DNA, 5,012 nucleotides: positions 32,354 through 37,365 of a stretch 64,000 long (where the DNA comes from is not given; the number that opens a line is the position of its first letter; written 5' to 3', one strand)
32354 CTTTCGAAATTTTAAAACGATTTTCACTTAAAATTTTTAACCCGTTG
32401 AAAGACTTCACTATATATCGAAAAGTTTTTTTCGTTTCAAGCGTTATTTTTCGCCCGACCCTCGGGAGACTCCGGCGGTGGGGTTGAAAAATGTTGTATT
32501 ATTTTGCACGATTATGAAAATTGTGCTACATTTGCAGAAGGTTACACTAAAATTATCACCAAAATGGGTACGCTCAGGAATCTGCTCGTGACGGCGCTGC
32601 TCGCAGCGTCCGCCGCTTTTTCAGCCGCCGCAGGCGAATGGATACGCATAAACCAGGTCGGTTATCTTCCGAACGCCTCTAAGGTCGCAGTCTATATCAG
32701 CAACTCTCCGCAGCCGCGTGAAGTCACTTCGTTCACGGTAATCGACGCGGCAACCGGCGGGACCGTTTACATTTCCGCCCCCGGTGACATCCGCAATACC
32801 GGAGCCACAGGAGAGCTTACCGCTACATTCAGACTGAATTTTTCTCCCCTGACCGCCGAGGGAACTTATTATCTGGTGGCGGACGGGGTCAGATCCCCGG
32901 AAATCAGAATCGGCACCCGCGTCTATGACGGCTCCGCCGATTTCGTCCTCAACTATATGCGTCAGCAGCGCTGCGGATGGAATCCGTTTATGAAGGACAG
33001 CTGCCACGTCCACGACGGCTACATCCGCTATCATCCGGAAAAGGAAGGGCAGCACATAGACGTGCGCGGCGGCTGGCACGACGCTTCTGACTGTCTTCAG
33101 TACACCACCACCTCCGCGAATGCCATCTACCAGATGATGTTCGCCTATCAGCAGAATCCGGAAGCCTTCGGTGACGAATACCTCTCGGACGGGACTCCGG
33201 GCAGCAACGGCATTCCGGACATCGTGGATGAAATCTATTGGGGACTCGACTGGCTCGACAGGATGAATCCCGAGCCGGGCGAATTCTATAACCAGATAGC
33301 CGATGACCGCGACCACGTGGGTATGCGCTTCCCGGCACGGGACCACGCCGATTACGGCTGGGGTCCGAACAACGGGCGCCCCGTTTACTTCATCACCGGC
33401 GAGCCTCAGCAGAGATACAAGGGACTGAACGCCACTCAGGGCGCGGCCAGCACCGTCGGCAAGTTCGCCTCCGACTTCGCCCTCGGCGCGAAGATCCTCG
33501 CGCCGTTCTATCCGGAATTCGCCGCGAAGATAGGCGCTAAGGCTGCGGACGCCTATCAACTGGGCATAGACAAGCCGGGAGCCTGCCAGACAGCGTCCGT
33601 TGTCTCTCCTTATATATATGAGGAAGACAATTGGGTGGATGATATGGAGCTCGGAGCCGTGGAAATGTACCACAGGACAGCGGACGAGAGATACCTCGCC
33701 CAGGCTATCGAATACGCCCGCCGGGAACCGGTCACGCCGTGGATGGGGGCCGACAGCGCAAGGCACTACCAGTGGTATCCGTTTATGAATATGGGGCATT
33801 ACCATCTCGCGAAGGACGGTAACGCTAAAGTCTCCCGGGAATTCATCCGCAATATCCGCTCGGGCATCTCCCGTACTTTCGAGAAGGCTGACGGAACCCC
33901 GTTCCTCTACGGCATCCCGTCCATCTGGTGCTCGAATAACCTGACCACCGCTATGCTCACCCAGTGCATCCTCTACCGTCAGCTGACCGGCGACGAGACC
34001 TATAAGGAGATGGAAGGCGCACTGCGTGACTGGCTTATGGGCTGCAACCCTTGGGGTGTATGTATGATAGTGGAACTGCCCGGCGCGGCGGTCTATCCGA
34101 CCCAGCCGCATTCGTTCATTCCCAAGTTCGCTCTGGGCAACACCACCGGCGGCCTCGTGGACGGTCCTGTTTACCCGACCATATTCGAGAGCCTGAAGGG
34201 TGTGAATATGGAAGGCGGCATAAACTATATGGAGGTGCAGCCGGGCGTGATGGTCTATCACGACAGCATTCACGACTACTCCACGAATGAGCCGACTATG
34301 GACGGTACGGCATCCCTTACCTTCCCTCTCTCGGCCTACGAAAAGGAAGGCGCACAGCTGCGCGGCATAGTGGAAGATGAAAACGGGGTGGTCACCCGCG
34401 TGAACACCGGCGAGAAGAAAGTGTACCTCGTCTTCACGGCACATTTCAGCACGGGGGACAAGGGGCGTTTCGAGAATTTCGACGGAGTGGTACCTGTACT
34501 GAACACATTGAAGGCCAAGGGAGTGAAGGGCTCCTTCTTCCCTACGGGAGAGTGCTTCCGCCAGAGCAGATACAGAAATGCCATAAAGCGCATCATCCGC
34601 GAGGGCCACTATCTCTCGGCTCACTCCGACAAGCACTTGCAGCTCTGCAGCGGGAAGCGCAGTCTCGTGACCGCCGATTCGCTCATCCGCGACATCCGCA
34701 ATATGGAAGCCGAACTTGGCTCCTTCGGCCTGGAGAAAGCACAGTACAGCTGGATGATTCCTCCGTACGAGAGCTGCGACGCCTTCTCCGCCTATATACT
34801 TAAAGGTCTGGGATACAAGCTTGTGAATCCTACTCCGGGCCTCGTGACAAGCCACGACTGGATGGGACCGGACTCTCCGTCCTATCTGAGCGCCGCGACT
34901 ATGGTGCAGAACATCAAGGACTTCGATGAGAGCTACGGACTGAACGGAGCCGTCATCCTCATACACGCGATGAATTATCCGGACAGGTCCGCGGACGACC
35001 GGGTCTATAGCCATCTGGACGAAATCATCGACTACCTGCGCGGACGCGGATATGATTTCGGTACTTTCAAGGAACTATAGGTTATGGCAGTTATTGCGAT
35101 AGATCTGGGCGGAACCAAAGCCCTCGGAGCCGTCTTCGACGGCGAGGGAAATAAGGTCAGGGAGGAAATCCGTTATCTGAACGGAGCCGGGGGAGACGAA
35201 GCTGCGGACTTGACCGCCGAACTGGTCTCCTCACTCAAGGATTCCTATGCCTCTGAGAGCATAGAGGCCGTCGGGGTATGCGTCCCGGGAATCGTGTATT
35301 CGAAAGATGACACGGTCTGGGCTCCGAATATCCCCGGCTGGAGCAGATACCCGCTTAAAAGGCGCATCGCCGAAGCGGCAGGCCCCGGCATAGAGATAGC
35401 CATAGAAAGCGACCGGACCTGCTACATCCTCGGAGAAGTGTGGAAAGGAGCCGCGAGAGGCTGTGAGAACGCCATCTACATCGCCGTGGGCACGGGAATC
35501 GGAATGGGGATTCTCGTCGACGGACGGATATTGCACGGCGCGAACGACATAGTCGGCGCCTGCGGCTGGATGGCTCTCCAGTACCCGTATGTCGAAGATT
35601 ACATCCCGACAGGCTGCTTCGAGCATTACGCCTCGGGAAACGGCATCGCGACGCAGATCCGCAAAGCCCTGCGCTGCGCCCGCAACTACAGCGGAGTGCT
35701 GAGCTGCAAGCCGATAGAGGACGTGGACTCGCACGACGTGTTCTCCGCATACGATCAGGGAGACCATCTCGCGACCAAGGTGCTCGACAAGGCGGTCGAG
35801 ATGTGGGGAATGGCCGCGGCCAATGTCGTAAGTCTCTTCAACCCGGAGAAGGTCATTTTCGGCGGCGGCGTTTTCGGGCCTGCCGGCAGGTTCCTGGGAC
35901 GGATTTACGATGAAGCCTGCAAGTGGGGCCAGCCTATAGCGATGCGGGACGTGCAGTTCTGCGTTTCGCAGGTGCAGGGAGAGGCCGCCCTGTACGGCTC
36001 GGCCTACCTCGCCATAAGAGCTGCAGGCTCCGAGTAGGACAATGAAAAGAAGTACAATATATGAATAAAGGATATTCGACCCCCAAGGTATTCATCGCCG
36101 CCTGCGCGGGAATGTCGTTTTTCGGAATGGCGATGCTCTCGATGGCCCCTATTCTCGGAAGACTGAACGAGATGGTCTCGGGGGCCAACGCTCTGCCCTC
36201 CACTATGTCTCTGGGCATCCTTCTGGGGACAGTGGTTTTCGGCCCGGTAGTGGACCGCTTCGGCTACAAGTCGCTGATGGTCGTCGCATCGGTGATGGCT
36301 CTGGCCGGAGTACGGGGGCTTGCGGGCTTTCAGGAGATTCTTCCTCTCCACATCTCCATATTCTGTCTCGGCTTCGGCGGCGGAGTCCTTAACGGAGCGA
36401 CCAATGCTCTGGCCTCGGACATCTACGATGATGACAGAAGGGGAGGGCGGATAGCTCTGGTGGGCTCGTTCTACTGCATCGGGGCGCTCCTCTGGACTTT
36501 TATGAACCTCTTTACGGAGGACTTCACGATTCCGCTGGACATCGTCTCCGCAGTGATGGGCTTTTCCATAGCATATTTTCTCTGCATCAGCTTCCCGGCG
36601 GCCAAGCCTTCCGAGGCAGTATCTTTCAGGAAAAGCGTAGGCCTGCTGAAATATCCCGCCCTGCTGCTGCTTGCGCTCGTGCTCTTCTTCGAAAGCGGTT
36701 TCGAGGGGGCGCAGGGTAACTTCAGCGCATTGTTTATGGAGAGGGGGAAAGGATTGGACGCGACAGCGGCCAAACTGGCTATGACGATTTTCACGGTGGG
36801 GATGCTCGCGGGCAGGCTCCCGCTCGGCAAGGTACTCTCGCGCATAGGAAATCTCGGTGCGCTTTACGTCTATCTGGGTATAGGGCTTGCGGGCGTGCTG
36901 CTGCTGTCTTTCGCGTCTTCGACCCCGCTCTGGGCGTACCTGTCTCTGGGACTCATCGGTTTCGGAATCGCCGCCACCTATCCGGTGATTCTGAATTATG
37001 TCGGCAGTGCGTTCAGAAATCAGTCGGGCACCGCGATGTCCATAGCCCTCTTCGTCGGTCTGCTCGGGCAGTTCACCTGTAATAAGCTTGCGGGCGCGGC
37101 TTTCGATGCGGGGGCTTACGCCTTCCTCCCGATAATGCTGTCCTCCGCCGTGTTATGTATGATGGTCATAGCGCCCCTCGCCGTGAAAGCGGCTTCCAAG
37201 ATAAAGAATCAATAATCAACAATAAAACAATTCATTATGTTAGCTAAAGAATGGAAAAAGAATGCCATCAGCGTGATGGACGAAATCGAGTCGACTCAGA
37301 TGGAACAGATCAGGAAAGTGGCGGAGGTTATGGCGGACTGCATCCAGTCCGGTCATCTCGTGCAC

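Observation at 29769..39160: Putative chitin/chitosan-oligosaccharide (GlcNAc/GlcN) catabolic system with an unconventional enzyme set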

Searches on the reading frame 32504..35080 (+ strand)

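Call 3: search_protein_families(library=pfam, proteins=[window:32504-35080:+])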
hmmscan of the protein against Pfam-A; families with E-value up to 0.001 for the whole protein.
window:32504-35080:+ (858 aa): 3 families
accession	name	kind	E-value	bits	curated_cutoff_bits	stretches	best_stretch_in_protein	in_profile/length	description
PF00759.25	Glyco_hydro_9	-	4.2e-63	214.6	27.7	1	145-607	5-442/444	Glycosyl hydrolase family 9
PF02927.20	CelD_N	-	6.2e-18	65.8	24.6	1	43-131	2-86/86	Cellulase N-terminal ig-like domain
PF01522.26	Polysacc_deac_1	-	5.3e-10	39.8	23.1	1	636-773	5-123/124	Polysaccharide deacetylase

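Call 4: search_protein_families(library=ncbifam, proteins=[window:32504-35080:+], max_evalue=0.00001)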
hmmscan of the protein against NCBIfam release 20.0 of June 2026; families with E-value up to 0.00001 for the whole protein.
window:32504-35080:+ (858 aa): 5 families
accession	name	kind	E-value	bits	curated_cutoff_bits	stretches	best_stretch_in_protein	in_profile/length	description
TIGR02884.1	spore_pdaA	equivalog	4.1e-14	52.8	298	1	618-858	18-223/224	delta-lactam-biosynthetic de-N-acetylase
NF049990.1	CellobisidaseCelK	equivalog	3.8e-13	48.5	1700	1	178-398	369-581/889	cellulose 1,4-beta-cellobiosidase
TIGR02764.1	spore_ybaN_pdaB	equivalog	1.4e-11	44.6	237.4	1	661-858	20-190/191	polysaccharide deacetylase family sporulation protein PdaB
NF045822.1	PgAcgDacpgdA2_Bac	equivalog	3.1e-08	33.3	400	1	665-857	87-260/274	peptidoglycan-N-acetylglucosamine deacetylase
NF045821.1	PgAcgDacpgdA1_Bac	equivalog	2.2e-06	26.7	400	1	664-714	105-153/282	peptidoglycan-N-acetylglucosamine deacetylase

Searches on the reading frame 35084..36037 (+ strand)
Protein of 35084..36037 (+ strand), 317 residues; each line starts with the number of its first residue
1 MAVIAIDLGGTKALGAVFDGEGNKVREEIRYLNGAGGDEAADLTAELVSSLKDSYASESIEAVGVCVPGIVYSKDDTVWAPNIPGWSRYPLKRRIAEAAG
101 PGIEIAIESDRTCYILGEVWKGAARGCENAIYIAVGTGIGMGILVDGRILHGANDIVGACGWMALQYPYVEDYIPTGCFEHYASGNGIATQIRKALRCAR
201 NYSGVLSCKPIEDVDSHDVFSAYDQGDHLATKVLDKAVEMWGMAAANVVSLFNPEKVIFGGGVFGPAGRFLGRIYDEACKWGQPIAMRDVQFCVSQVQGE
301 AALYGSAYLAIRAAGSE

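Call 3: search_protein_families(library=pfam, proteins=[window:35084-36037:+])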
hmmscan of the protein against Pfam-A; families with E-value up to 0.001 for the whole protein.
window:35084-36037:+ (317 aa): 1 family
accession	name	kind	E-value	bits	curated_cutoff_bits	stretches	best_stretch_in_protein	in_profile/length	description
PF00480.26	ROK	-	2.7e-44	152.3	22.9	1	4-312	2-293/294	ROK family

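Call 4: search_protein_families(library=ncbifam, proteins=[window:35084-36037:+], max_evalue=0.00001)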
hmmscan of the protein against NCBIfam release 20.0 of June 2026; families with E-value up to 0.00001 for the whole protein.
window:35084-36037:+ (317 aa): 13 families
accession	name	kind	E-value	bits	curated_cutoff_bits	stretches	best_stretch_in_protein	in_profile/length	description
TIGR00744.1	ROK_glcA_fam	subfamily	4.6e-40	137.8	260.35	1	4-310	1-308/318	ROK family glucokinase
NF047937.1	TransRegNagC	equivalog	4.2e-26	92.1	650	1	3-263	81-337/399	DNA-binding transcriptional regulator NagC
NF009835.0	PRK13310.1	equivalog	1.2e-25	90.5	380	1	6-263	5-255/303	N-acetylglucosamine kinase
NF042998.1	bglucokin_BglK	equivalog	4e-24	85.4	550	1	1-281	1-260/291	beta-glucoside kinase BglK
NF003461.0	PRK05082.1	subfamily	1.6e-21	77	283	1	1-310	1-286/291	N-acetylmannosamine kinase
NF049930.1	TransRegMlc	equivalog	2.1e-20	73.4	530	1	56-307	142-387/405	sugar metabolism global transcriptional regulator Mlc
NF007108.0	PRK09557.1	equivalog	9.8e-20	71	443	1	3-263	3-255/303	fructokinase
NF047821.1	NactlManKinNanK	equivalog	2.2e-19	70.1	450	1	1-310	1-286/288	N-acetylmannosamine kinase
NF007251.0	PRK09698.1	equivalog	1.3e-17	64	253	1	3-313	8-299/304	allose kinase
NF009836.0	PRK13311.1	equivalog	1.3e-14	54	551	1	6-247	5-239/256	N-acetyl-D-glucosamine kinase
NF045551.1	GK_Pyrobac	equivalog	5.2e-14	52.2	500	1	4-263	3-235/294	ATP-dependent glucokinase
NF045550.1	FrctkaseScrK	equivalog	1.6e-06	27.8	400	0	5-155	7-151/293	fructokinase ScrK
NF045942.1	PolPhglucPhase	equivalog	3.4e-06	27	250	0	4-150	3-146/242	polyphosphate--glucose phosphotransferase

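Call 70: search_solved_structures(query=window:35084-36037:+, max_evalue=1e-10)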
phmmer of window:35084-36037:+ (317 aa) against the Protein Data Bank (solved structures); distinct sequences matched with E-value up to 1e-10: 21.
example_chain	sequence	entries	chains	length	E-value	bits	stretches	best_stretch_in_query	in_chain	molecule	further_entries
2qm1_A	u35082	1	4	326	1.4e-31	113.2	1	3-312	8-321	Glucokinase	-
3vov_A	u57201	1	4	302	4.6e-26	95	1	1-265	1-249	Glucokinase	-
3vgk_A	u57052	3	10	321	5.2e-23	85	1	3-311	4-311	Glucokinase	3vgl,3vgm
5f7r_E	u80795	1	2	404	4.2e-22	82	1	36-311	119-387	Lmo0178 protein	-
5f7p_E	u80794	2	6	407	4.3e-22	82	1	36-311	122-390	Lmo0178 protein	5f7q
1z05_A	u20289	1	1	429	8.9e-22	80.9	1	53-309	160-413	transcriptional regulator, ROK family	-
4htl_A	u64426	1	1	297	1.9e-19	73.3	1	1-308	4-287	Beta-glucoside kinase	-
7p7i_AAA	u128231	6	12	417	3.5e-18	69.1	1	5-263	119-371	Ubiquitin-like protein SMT3,N-acetyl-D-glucosamine kinase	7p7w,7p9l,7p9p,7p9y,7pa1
2ap1_A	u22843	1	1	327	6.5e-18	68.2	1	5-264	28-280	putative regulator protein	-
5nck_A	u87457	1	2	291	1.4e-16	63.9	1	2-312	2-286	N-acetylmannosamine kinase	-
4db3_A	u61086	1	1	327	4.4e-16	62.2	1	6-264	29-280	N-acetyl-D-glucosamine kinase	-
3r8e_A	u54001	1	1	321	1.5e-15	60.5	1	3-312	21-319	Hypothetical sugar kinase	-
3bp8_A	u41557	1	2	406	1.3e-14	57.4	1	58-307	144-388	Putative NAGC-like transcriptional regulator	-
1z6r_A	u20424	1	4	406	1.3e-14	57.4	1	58-307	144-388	Mlc protein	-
3eo3_A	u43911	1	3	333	1.4e-14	57.3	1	2-309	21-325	Bifunctional UDP-N-acetylglucosamine 2-epimerase/N-acetylmannosamine kinase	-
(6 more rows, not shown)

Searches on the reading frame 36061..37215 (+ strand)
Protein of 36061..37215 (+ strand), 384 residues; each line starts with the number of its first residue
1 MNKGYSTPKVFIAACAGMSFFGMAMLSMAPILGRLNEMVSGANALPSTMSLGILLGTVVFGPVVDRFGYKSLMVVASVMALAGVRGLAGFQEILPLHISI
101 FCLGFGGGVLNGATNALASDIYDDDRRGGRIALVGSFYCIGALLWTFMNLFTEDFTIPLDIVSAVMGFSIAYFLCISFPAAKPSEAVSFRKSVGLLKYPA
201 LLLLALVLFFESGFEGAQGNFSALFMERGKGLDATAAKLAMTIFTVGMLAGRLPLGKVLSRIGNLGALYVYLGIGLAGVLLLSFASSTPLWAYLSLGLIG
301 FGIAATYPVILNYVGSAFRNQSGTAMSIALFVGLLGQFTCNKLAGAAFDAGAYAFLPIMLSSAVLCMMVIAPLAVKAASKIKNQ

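Call 3: search_protein_families(library=pfam, proteins=[window:36061-37215:+])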
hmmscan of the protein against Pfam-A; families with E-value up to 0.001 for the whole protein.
window:36061-37215:+ (384 aa): 2 families
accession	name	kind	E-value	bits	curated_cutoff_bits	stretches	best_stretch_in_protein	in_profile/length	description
PF07690.21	MFS_1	-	4.1e-25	88.9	33.4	1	12-338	3-344/347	Major Facilitator Superfamily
PF00083.30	Sugar_tr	-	6.5e-06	25.7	22.3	1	46-165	52-167/452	Sugar (and other) transporter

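Call 4: search_protein_families(library=ncbifam, proteins=[window:36061-37215:+], max_evalue=0.00001)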
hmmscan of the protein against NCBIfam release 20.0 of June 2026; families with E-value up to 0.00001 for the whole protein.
window:36061-37215:+ (384 aa): 3 families
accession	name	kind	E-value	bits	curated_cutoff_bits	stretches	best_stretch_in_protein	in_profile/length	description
NF002982.0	PRK03699.1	equivalog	7.2e-09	35.2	221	1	20-375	26-383/395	MFS transporter TsgA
TIGR00895.1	2A0115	subfamily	4.1e-08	32.6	418.55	0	45-148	57-160/398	aromatic acid/H+ symport family MFS transporter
TIGR00880.1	2_A_01_02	superfamily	1.9e-07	31.3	131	1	51-145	5-103/141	multidrug resistance protein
